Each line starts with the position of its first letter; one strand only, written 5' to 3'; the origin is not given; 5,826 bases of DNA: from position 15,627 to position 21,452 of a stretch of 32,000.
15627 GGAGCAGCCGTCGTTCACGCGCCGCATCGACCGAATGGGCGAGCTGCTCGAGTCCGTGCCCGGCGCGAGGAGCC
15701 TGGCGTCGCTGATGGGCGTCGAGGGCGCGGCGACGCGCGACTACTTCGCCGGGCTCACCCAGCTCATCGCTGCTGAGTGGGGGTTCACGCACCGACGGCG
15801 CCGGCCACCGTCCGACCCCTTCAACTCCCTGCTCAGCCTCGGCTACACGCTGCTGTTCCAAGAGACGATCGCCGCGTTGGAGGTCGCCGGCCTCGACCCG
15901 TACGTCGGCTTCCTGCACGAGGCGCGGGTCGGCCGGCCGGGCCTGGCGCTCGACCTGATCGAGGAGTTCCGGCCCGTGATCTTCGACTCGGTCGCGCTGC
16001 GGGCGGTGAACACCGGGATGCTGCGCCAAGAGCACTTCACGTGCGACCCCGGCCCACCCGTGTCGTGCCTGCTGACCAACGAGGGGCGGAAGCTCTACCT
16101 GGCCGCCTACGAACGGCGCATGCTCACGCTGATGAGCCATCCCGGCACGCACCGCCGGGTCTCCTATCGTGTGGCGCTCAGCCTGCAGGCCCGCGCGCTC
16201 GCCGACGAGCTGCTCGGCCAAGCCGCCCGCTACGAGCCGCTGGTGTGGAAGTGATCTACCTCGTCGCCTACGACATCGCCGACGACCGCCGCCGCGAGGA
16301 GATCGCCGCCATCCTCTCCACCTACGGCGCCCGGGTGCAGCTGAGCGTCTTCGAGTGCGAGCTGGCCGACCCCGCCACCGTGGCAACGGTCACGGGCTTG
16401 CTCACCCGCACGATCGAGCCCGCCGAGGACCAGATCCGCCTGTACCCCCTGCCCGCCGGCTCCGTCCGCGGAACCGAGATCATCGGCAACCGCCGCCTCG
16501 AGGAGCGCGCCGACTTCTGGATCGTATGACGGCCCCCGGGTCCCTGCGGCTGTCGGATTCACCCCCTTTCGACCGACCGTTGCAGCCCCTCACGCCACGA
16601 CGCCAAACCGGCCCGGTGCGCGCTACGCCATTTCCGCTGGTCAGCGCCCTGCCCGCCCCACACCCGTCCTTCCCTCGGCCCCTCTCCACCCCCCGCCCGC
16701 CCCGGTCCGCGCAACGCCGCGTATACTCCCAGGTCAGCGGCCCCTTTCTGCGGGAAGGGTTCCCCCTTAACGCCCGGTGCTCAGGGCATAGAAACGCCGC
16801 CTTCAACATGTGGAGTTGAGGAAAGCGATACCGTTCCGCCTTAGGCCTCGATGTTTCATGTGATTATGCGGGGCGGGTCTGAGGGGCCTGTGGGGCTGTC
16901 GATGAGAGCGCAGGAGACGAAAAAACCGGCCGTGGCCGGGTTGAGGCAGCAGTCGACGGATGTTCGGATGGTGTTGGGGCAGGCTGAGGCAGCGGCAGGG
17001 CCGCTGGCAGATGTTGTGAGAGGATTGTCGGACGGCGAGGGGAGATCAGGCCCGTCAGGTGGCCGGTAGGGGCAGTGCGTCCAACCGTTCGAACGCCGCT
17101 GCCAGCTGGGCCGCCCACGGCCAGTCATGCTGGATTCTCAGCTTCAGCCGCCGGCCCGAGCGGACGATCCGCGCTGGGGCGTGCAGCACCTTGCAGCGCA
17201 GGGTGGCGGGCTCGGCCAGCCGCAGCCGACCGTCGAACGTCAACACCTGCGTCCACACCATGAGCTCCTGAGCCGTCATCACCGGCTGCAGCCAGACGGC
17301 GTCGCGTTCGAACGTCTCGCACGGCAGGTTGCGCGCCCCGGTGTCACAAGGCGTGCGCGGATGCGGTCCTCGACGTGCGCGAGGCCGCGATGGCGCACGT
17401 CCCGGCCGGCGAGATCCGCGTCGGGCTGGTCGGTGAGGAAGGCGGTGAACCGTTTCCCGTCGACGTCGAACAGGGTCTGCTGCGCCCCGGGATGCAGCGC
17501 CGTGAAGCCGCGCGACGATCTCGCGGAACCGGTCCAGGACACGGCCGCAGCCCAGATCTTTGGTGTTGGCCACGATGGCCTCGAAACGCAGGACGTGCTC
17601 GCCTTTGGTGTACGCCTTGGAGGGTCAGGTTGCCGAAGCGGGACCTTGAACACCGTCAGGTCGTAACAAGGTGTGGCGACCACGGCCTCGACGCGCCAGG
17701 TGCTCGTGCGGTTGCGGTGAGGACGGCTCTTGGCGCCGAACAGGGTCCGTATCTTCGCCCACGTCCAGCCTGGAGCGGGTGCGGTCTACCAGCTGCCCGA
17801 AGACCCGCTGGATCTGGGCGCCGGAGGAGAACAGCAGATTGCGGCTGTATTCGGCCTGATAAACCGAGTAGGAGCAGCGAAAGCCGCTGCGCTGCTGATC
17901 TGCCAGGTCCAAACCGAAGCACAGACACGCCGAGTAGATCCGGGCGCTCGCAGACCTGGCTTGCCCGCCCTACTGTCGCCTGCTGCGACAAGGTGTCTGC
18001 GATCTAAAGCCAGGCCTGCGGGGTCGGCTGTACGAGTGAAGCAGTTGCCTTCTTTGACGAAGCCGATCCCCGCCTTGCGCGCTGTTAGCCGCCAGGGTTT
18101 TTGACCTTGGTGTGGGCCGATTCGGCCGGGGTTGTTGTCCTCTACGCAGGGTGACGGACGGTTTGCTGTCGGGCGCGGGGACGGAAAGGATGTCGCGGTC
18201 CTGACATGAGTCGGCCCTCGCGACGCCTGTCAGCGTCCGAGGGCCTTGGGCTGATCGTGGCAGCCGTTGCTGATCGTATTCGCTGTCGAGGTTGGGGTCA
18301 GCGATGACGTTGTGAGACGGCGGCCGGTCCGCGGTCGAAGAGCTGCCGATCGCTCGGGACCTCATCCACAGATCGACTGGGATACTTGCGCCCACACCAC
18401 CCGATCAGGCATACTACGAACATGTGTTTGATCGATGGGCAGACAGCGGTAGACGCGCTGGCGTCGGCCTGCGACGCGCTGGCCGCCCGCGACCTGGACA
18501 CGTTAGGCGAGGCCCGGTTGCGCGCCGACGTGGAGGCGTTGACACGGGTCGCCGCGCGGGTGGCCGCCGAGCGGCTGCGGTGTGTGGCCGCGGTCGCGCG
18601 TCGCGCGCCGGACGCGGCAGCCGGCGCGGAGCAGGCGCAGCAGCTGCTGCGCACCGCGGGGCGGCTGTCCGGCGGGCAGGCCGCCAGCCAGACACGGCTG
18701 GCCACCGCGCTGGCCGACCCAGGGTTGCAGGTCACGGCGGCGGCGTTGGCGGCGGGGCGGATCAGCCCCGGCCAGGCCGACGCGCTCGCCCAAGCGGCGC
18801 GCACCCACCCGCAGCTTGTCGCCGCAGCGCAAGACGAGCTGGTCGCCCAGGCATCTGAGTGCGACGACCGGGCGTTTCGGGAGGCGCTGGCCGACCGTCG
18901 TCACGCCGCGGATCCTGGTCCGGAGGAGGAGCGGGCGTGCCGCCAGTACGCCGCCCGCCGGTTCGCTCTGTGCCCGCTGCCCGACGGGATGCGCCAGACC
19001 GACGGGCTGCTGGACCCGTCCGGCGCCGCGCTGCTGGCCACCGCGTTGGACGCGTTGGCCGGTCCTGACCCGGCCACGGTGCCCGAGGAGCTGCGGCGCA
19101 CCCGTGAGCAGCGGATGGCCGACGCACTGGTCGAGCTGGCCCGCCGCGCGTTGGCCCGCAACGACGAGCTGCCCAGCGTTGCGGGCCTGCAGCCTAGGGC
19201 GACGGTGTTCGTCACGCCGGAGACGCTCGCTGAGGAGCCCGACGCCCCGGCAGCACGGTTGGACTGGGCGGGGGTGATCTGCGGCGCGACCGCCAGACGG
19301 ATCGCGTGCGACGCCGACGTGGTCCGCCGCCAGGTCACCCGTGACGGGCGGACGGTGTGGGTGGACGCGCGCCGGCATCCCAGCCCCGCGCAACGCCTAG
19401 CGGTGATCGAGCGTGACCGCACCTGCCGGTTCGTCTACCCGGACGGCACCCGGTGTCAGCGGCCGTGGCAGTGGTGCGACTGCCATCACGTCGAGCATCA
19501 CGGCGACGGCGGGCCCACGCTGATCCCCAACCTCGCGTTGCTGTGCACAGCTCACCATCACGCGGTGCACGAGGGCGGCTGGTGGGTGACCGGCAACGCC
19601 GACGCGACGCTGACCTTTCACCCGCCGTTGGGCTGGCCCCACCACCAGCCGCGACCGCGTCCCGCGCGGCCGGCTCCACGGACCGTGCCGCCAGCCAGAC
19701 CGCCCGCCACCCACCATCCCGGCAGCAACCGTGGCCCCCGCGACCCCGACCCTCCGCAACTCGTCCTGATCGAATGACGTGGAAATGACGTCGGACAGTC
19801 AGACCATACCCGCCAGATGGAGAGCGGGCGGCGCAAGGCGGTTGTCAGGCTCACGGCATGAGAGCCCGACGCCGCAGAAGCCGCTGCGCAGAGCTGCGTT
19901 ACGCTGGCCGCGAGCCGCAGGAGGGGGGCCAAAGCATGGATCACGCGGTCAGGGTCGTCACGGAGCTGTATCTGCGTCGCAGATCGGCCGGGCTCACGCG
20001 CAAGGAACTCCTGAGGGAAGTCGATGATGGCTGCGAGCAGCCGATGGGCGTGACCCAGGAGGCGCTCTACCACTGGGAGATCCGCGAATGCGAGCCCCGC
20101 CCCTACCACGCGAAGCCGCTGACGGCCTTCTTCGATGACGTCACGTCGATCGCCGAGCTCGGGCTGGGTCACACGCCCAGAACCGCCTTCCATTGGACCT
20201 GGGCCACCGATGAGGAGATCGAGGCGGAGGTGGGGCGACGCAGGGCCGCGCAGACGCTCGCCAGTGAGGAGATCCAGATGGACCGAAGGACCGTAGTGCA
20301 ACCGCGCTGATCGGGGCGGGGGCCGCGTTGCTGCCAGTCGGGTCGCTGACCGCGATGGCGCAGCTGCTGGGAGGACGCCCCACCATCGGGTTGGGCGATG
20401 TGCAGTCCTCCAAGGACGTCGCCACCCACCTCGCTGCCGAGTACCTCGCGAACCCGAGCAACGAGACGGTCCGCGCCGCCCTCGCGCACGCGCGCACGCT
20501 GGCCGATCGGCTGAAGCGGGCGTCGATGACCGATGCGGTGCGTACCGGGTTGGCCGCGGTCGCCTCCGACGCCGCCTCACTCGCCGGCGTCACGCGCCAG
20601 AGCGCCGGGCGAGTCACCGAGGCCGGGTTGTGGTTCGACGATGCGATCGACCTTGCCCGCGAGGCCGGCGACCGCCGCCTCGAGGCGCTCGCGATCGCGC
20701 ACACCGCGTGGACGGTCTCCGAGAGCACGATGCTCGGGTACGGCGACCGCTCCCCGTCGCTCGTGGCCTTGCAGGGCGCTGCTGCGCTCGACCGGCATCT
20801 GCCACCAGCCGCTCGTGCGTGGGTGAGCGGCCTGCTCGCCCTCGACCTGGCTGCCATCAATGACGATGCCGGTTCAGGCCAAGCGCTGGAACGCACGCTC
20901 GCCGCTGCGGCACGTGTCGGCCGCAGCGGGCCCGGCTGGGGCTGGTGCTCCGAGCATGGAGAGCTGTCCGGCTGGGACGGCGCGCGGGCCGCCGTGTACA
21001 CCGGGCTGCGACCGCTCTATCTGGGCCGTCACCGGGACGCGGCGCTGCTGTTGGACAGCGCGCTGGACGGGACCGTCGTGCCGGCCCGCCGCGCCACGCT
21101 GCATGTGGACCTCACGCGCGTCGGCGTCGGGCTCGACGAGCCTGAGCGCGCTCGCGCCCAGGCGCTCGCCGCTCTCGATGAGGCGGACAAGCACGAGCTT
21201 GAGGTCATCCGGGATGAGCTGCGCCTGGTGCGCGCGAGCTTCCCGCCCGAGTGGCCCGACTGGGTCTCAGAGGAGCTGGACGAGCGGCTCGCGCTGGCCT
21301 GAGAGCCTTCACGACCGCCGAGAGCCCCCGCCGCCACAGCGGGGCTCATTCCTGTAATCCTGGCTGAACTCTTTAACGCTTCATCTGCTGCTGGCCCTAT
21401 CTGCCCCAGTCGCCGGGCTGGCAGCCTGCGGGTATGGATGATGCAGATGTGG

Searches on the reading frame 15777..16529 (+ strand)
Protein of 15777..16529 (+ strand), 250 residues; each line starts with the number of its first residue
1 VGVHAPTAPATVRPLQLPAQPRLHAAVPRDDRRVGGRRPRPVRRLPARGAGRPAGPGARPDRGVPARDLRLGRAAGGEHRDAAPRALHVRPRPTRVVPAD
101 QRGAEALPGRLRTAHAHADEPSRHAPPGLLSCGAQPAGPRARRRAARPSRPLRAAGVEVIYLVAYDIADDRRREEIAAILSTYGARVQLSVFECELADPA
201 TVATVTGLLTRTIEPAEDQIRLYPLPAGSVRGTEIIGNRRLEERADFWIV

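Call 12: search_protein_families(library=pfam, proteins=[window:15777-16529:+], max_evalue=10)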
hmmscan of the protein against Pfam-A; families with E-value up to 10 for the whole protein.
window:15777-16529:+ (250 aa): 1 family
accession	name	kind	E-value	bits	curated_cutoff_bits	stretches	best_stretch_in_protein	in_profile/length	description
PF09827.14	CRISPR_Cas2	-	1.7e-16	60.6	23.8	1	161-227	3-68/74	CRISPR associated protein Cas2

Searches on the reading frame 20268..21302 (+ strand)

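Call 7: search_protein_families(library=pfam, proteins=[window:20268-21302:+], max_evalue=0.01)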
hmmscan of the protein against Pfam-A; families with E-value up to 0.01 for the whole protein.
window:20268-21302:+ (344 aa): 0 families

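Call 8: search_protein_families(library=ncbifam, proteins=[window:20268-21302:+], max_evalue=0.01)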
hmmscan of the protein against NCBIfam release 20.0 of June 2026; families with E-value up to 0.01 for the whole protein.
window:20268-21302:+ (344 aa): 1 family
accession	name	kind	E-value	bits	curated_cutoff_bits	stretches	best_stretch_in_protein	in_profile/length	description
NF053720.1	NsdA_fam_reg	subfamily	2.8e-22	79.8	75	1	11-329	111-420/432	NsdA family TPR-like regulatory protein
